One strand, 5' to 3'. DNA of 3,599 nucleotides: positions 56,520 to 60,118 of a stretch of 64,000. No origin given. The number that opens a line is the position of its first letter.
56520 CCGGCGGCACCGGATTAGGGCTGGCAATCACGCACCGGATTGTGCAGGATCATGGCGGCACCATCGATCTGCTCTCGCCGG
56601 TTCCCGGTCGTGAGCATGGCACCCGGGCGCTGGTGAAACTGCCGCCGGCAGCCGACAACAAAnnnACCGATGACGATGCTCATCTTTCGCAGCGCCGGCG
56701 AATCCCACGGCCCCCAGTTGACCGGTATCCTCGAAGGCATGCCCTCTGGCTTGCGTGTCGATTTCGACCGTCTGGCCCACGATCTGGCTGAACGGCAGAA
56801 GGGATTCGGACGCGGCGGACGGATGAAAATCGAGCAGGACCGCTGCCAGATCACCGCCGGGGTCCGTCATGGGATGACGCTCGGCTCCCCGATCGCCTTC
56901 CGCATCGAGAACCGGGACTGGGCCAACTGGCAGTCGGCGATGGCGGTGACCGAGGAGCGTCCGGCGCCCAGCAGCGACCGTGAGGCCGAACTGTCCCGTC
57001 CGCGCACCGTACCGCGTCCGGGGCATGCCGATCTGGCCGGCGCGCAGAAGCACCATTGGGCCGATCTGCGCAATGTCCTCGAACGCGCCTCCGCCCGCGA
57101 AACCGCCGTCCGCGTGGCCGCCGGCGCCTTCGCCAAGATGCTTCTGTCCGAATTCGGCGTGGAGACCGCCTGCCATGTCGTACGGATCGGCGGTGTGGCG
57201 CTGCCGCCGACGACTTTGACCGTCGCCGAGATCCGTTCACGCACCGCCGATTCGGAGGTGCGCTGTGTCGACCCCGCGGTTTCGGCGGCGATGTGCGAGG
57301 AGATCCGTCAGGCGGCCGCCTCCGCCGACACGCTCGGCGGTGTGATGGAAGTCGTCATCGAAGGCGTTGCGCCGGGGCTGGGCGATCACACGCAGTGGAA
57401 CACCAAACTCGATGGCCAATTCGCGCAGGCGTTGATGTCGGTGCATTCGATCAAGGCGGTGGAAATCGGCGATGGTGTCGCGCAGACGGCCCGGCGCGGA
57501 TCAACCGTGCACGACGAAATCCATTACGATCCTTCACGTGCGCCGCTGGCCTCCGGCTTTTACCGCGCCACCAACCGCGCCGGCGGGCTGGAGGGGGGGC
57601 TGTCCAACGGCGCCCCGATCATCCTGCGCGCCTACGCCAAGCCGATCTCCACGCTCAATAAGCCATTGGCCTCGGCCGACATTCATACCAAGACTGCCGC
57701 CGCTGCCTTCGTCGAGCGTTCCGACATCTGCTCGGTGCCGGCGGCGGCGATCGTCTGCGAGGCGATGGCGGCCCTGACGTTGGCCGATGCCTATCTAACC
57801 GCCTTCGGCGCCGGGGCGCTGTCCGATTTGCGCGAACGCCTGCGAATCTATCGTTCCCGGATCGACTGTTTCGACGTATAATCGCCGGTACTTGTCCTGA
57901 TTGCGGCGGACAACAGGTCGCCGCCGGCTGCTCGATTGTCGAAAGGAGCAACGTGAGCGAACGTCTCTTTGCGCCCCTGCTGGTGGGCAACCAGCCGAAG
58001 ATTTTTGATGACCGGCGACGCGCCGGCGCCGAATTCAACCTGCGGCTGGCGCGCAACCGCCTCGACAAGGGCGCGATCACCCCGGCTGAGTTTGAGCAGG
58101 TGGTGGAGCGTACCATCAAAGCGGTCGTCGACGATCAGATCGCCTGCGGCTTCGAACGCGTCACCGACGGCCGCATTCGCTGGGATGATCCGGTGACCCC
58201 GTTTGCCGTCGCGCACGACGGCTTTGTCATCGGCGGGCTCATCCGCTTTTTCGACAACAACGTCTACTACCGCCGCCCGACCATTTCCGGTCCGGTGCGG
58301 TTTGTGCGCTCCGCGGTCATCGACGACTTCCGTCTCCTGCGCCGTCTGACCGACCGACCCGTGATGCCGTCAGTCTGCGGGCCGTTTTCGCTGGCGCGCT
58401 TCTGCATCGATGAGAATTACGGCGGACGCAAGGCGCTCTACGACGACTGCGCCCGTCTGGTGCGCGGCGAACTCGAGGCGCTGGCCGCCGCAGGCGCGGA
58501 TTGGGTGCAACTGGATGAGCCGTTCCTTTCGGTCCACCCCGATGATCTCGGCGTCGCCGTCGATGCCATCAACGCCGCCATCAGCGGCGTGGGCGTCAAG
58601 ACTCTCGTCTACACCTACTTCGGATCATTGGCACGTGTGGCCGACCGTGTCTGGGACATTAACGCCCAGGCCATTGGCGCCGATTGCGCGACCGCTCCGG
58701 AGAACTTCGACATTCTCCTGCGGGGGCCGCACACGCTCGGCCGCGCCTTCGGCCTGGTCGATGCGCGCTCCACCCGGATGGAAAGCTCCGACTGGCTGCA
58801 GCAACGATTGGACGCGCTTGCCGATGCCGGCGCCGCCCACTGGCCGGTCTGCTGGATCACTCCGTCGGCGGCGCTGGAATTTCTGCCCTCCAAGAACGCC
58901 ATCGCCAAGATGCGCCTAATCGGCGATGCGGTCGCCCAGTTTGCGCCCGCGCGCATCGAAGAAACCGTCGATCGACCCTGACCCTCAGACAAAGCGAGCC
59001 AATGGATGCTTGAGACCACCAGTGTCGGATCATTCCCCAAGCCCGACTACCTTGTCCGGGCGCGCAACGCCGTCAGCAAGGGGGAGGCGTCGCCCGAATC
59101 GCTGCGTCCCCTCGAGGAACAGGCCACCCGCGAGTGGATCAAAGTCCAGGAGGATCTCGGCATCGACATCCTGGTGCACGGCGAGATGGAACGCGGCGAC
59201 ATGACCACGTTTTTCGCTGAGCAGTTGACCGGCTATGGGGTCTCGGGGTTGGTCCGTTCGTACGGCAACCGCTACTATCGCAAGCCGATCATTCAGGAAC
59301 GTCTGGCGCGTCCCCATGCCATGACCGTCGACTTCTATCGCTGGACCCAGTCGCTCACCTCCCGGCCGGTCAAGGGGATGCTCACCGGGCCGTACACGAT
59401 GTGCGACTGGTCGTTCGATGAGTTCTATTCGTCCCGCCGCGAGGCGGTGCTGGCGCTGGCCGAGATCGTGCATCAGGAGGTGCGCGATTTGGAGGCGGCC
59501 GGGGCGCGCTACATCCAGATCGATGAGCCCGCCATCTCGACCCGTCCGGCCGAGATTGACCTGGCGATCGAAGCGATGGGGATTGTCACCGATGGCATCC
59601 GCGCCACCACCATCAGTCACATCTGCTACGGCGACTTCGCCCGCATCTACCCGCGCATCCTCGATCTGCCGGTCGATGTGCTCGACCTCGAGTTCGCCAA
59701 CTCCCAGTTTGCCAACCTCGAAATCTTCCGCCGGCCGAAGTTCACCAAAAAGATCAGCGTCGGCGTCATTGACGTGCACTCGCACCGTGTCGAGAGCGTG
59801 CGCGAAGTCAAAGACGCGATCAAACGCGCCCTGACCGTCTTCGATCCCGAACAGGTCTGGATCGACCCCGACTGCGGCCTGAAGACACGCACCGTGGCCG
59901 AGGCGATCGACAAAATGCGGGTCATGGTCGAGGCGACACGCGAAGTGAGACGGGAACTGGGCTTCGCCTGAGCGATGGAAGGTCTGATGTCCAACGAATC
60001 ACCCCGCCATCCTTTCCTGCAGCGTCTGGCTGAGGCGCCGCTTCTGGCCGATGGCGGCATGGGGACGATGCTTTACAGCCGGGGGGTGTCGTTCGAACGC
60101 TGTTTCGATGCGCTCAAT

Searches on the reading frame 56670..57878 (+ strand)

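Call 78: search_protein_families(library=pfam, proteins=[window:56670-57878:+], max_evalue=0.001)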
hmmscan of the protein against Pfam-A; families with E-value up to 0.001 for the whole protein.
window:56670-57878:+ (403 aa): 1 family
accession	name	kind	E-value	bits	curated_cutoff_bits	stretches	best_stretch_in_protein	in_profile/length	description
PF01264.26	Chorismate_synt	-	3.8e-108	361.5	27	1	7-376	4-327/327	Chorismate synthase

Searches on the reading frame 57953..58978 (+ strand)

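Call 78: search_protein_families(library=pfam, proteins=[window:57953-58978:+], max_evalue=0.001)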
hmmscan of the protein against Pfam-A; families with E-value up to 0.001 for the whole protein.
window:57953-58978:+ (342 aa): 3 families
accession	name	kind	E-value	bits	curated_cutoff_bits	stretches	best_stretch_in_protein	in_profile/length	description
PF01717.24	Meth_synt_2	-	2.1e-17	63.9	21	1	29-326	14-321/324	Cobalamin-independent synthase, Catalytic domain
PF08267.18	Meth_synt_1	-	3.3e-14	53.6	27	1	96-257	108-274/313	Cobalamin-independent synthase, N-terminal domain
PF09851.14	SHOCT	-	0.00069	19.7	27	0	30-49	3-22/28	Short C-terminal domain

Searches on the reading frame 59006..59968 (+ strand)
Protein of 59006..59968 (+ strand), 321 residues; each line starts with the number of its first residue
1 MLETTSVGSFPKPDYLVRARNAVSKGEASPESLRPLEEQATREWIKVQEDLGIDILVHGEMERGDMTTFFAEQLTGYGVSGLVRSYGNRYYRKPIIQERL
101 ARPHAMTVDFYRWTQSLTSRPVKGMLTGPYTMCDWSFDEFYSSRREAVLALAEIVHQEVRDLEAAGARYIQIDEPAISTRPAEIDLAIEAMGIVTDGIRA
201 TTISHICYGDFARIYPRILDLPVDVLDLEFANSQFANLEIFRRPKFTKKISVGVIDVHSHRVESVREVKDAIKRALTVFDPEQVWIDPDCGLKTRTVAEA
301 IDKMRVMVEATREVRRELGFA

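Call 78: search_protein_families(library=pfam, proteins=[window:59006-59968:+], max_evalue=0.001)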
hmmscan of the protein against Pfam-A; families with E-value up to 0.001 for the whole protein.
window:59006-59968:+ (321 aa): 2 families
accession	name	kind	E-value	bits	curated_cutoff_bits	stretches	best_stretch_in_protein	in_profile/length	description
PF01717.24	Meth_synt_2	-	5.9e-86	289.1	21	1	3-312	2-323/324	Cobalamin-independent synthase, Catalytic domain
PF08267.18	Meth_synt_1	-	1.2e-09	38.6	27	1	119-258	147-291/313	Cobalamin-independent synthase, N-terminal domain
